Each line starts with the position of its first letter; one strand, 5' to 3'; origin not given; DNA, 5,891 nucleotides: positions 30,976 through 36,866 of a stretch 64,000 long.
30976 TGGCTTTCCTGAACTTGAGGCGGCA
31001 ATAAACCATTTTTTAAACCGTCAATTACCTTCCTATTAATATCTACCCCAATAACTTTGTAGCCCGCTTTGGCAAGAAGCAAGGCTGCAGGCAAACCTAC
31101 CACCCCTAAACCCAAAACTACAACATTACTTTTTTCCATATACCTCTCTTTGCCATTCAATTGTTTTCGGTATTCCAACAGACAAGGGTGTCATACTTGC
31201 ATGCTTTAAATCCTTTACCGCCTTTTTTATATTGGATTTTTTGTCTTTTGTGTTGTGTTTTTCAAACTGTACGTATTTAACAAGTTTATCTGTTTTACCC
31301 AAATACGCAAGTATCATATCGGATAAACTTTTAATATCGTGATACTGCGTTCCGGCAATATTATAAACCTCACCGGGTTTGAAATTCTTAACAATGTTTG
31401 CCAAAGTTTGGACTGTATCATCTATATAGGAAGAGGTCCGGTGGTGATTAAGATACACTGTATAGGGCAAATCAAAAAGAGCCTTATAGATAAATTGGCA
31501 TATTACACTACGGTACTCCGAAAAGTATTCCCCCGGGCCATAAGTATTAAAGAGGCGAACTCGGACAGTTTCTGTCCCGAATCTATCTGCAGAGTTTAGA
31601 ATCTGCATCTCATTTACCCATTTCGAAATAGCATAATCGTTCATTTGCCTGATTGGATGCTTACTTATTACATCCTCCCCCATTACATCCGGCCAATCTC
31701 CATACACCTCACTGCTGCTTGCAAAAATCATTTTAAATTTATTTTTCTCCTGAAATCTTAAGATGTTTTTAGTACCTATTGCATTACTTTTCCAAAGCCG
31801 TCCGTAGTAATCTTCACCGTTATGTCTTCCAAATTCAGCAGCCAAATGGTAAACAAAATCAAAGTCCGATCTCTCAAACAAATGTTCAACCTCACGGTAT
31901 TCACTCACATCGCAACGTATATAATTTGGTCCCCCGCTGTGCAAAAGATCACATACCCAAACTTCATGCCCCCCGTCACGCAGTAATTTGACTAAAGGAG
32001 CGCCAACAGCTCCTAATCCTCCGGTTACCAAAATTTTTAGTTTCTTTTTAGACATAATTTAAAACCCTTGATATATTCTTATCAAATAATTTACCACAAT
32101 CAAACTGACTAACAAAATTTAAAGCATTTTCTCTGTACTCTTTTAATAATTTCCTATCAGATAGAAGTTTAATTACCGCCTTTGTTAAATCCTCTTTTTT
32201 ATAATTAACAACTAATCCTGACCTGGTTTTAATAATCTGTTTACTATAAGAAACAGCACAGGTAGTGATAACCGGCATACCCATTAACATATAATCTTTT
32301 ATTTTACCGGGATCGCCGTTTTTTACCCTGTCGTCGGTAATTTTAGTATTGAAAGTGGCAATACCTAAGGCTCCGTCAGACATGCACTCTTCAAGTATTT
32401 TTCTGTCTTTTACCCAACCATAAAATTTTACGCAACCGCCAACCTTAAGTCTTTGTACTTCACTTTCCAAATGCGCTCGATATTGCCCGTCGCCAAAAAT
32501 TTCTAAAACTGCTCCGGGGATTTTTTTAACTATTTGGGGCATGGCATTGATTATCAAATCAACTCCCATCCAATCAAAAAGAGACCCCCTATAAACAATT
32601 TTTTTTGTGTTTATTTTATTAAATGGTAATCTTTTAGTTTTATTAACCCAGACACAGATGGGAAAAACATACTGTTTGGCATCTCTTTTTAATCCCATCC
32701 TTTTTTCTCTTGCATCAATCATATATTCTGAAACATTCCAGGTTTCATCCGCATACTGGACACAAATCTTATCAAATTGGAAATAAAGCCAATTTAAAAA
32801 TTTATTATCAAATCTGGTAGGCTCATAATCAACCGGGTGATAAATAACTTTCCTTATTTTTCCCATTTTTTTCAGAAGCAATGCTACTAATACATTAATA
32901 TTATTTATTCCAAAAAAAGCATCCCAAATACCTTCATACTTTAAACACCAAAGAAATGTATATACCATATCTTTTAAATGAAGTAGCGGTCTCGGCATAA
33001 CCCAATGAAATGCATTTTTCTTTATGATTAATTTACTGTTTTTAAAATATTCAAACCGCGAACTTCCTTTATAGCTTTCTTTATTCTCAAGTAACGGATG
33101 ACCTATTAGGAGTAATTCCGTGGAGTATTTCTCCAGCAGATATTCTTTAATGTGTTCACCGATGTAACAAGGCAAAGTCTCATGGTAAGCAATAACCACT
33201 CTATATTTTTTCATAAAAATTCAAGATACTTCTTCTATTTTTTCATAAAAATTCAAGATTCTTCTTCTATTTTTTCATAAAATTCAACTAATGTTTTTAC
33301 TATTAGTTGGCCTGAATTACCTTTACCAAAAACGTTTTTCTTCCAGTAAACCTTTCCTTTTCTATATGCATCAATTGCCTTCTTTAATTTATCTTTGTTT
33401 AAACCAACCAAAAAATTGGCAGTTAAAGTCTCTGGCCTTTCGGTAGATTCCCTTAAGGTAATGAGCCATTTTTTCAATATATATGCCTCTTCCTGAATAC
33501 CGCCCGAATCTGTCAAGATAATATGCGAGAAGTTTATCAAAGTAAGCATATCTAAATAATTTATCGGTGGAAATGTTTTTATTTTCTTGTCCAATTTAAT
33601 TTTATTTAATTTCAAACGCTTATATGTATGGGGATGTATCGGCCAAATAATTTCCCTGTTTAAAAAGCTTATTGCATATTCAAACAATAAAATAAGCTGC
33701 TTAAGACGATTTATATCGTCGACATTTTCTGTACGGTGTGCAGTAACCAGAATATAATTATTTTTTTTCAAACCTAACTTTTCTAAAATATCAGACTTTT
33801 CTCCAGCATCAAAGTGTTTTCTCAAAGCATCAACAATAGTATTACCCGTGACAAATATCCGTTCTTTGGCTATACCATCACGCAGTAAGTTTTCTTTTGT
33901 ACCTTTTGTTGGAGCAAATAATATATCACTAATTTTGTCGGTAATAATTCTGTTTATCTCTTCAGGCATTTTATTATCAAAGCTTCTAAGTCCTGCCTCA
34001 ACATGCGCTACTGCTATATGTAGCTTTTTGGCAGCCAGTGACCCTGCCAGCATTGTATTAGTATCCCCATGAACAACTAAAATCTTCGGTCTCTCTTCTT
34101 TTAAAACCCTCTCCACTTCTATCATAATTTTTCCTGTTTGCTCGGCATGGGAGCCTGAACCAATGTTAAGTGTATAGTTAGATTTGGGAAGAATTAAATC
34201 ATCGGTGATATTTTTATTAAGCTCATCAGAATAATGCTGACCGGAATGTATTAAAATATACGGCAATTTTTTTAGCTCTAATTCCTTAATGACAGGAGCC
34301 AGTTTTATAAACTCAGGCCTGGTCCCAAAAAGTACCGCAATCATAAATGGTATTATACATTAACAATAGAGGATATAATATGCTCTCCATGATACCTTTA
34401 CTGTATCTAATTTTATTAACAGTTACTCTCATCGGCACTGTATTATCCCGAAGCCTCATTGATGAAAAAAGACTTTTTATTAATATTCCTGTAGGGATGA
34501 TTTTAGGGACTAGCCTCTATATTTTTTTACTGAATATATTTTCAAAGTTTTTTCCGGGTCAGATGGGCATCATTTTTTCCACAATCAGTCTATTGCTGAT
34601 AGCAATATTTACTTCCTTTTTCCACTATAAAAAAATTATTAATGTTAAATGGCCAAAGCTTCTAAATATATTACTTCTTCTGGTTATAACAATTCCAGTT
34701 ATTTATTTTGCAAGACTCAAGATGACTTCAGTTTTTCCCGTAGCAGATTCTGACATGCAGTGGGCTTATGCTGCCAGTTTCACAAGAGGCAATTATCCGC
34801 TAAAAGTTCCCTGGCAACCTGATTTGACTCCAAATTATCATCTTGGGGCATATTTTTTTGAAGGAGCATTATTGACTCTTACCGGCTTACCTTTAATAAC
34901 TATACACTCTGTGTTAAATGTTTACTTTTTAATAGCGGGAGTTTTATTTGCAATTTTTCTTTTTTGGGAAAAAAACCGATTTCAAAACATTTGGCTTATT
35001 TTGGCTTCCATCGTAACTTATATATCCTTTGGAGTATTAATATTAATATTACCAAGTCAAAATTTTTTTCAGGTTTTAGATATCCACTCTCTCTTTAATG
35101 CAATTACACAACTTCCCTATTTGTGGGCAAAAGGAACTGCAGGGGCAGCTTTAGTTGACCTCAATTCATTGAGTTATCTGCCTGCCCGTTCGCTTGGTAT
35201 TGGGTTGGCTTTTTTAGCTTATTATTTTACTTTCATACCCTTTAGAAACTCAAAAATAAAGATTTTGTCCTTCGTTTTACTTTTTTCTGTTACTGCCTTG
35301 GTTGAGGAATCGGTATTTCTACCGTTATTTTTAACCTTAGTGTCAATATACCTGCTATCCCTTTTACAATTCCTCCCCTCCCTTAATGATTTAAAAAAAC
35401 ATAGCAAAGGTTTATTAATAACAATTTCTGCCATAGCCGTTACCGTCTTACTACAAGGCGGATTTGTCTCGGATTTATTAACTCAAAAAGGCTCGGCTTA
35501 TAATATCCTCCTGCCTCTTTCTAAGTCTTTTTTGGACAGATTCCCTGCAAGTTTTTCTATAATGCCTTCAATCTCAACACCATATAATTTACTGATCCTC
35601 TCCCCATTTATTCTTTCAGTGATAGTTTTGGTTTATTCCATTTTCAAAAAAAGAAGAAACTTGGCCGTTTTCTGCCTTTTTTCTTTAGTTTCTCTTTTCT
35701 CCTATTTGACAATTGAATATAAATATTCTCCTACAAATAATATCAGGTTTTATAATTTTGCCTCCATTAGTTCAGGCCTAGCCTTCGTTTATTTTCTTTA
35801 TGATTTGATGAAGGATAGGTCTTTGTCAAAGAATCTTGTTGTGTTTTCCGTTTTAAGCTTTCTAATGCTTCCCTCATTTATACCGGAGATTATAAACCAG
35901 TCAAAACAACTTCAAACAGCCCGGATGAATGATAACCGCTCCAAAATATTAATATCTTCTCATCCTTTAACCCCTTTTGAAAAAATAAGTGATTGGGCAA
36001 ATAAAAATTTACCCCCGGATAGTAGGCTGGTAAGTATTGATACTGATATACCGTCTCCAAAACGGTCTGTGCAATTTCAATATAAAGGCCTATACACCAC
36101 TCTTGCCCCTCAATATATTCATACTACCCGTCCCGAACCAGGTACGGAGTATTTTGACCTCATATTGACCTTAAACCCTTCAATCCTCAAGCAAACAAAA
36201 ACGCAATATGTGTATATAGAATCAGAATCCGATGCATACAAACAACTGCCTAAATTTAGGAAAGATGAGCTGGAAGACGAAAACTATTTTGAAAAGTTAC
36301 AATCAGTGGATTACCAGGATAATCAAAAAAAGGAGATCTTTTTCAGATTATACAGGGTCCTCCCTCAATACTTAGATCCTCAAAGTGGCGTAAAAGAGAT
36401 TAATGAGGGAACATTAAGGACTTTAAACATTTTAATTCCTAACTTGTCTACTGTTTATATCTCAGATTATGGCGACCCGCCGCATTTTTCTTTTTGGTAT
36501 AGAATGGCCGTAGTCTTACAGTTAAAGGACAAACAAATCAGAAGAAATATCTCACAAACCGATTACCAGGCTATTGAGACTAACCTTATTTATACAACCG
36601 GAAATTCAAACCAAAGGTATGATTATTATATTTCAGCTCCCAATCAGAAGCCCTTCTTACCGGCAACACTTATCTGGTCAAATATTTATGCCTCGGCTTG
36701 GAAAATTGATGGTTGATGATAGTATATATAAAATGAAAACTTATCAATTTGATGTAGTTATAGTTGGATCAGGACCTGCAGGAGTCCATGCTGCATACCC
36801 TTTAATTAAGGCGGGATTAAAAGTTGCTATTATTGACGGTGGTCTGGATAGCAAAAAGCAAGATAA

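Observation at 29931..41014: UDP-ManNAcA-type pathway plus AsnB-like amidotransferase: prediction of an amidated 2-acetamido uronic acid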

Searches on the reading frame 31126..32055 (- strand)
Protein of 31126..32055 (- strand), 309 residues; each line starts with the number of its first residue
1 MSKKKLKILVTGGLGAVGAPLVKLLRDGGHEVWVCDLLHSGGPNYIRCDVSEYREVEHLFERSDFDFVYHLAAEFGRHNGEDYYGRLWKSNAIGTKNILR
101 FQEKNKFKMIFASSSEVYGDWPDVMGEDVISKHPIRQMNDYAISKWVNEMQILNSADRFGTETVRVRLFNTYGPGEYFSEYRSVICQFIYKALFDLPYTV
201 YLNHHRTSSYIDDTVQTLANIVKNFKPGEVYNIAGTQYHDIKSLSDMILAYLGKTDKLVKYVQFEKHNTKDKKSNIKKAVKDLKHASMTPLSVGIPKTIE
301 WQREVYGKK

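Call 3: search_protein_families(library=pfam, proteins=[window:31126-32055:-])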
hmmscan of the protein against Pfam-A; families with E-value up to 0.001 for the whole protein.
window:31126-32055:- (309 aa): 6 families
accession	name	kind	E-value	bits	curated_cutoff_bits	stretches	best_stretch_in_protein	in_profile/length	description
PF01370.27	Epimerase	-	9.4e-40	136.9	20.9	1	8-234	1-240/240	NAD dependent epimerase/dehydratase family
PF16363.11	GDP_Man_Dehyd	-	1.2e-28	101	27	1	9-277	1-292/332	GDP-mannose 4,6 dehydratase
PF04321.23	RmlD_sub_bind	-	4.7e-11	42.7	27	1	7-159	2-143/287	RmlD substrate binding domain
PF01073.25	3Beta_HSD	-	3e-10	40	22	1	9-179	1-189/280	3-beta hydroxysteroid dehydrogenase/isomerase family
PF07993.18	NAD_binding_4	-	1.3e-06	28.2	20.1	1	63-166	87-202/258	Male sterility protein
PF02719.21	Polysacc_synt_2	-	2.1e-05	24.3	20.2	1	48-116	61-129/293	Polysaccharide biosynthesis protein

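Call 4: search_protein_families(library=ncbifam, proteins=[window:31126-32055:-])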
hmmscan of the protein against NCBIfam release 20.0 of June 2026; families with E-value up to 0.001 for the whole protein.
window:31126-32055:- (309 aa): 21 families
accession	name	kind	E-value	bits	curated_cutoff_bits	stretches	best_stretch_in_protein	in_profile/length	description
TIGR01181.1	dTDP_gluc_dehyt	equivalog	6.4e-29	101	365.1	1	7-303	1-312/321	dTDP-glucose 4,6-dehydratase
TIGR02197.1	heptose_epim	equivalog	6.7e-24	84.6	274.6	1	8-301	1-312/316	ADP-glyceromanno-heptose 6-epimerase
TIGR04180.1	EDH_00030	hypoth_equivalog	4.3e-16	58.8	475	1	45-285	53-285/297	NAD-dependent 4,6-dehydratase LegB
TIGR01179.1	galE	equivalog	2e-15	56.4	262.3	1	7-173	1-178/332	UDP-glucose 4-epimerase GalE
NF007582.0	PRK10217.1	equivalog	4.5e-12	45.7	698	1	7-239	3-257/355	dTDP-glucose 4,6-dehydratase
NF008360.0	PRK11150.1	equivalog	3.1e-11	43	452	1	8-285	2-285/310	ADP-glyceromanno-heptose 6-epimerase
NF007490.0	PRK10084.1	subfamily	3.5e-11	42.7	649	1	8-302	3-334/361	dTDP-glucose 4,6-dehydratase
NF042423.1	oxyalk_red_Shew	equivalog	2.6e-09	36.6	580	1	3-176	6-179/331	2-alkyl-3-oxoalkanoate reductase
NF042422.1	oxyalk_red_OleD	equivalog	3.3e-09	36.6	580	1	6-177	1-174/329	2-alkyl-3-oxoalkanoate reductase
NF011728.1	PRK15181.1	equivalog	1.8e-08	33.8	760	1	107-247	134-277/348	Vi polysaccharide biosynthesis UDP-N-acetylglucosaminuronic acid C-4 epimerase TviC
TIGR03466.1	HpnA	hypoth_equivalog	1.8e-08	33.6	367.65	1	7-177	2-176/327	hopanoid-associated sugar epimerase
NF047922.1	GDPFucSynFcl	equivalog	1.9e-08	34.1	500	1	5-301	2-300/308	GDP-L-fucose synthase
TIGR01746.1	Thioester-redct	subfamily_domain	3.2e-08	33.2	213.35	1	63-168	87-192/371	thioester reductase domain-containing protein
NF008872.0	PRK11908.1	equivalog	3e-07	29.8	294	1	97-257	101-276/349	bifunctional UDP-4-keto-pentose/UDP-xylose synthase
NF052578.1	StrlDmthSdmBMthl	equivalog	1.5e-06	28.2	600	1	8-235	3-229/328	sterol demethylase protein SdmB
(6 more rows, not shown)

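Call 44: search_solved_structures(query=window:31126-32055:-, max_evalue=1e-15)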
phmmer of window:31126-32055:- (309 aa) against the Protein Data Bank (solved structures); distinct sequences matched with E-value up to 1e-15: 9.
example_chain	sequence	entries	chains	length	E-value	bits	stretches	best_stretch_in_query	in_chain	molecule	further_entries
9ar1_A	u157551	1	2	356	8.4e-104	350.5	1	6-306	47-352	dTDP-glucose 4,6-dehydratase related protein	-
8w3u_A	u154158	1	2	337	8.8e-104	350.4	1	6-306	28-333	dTDP-glucose 4,6-dehydratase related protein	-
4gll_A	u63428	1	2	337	7e-26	94.5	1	1-304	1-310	UDP-glucuronic acid decarboxylase 1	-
2b69_A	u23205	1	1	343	7.4e-26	94.5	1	1-304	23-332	UDP-glucuronate decarboxylase 1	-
4m55_A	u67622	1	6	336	1.1e-25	93.9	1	3-304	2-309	UDP-glucuronic acid decarboxylase 1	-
4lk3_A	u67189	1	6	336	1.6e-25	93.4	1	3-304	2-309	UDP-glucuronic acid decarboxylase 1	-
6bwl_A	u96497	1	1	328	1.1e-23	87.3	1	6-303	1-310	Pal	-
2hun_A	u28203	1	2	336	6.5e-17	65.1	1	6-302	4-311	336aa long hypothetical dTDP-glucose 4,6-dehydratase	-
6pmh_A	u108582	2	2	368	1e-16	64.5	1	8-303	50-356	UDP-glucose 4-epimerase related protein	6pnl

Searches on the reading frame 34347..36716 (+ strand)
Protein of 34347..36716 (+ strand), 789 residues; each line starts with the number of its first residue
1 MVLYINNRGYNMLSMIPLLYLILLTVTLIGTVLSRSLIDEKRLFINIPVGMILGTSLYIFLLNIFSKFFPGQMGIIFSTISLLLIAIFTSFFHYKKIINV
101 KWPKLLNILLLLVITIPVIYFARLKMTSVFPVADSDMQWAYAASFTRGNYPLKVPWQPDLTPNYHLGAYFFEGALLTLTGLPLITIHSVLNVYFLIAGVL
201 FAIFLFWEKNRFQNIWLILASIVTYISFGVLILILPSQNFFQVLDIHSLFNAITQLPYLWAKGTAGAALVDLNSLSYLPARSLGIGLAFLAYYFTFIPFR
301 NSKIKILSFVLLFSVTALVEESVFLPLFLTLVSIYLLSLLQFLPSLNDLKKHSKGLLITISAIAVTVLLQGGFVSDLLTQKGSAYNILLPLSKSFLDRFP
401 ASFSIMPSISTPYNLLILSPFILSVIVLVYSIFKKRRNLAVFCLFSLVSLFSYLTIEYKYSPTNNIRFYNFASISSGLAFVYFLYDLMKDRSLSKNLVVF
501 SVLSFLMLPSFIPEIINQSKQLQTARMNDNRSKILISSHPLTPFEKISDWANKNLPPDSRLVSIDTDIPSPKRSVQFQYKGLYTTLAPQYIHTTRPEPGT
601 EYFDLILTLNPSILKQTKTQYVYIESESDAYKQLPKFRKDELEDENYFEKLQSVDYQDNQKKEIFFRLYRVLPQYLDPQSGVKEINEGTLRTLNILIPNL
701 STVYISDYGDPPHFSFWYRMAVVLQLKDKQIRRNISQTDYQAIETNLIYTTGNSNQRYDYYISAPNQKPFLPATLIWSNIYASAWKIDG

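Call 3: search_protein_families(library=pfam, proteins=[window:34347-36716:+])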
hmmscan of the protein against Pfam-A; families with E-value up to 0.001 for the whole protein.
window:34347-36716:+ (789 aa): 0 families

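Call 4: search_protein_families(library=ncbifam, proteins=[window:34347-36716:+])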
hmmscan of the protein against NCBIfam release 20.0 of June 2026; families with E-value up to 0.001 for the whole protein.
window:34347-36716:+ (789 aa): 0 families

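Call 77: search_protein_families(library=pfam, proteins=[window:34389-36716:+], max_evalue=5)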
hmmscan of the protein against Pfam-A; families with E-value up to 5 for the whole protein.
window:34389-36716:+ (775 aa): 0 families
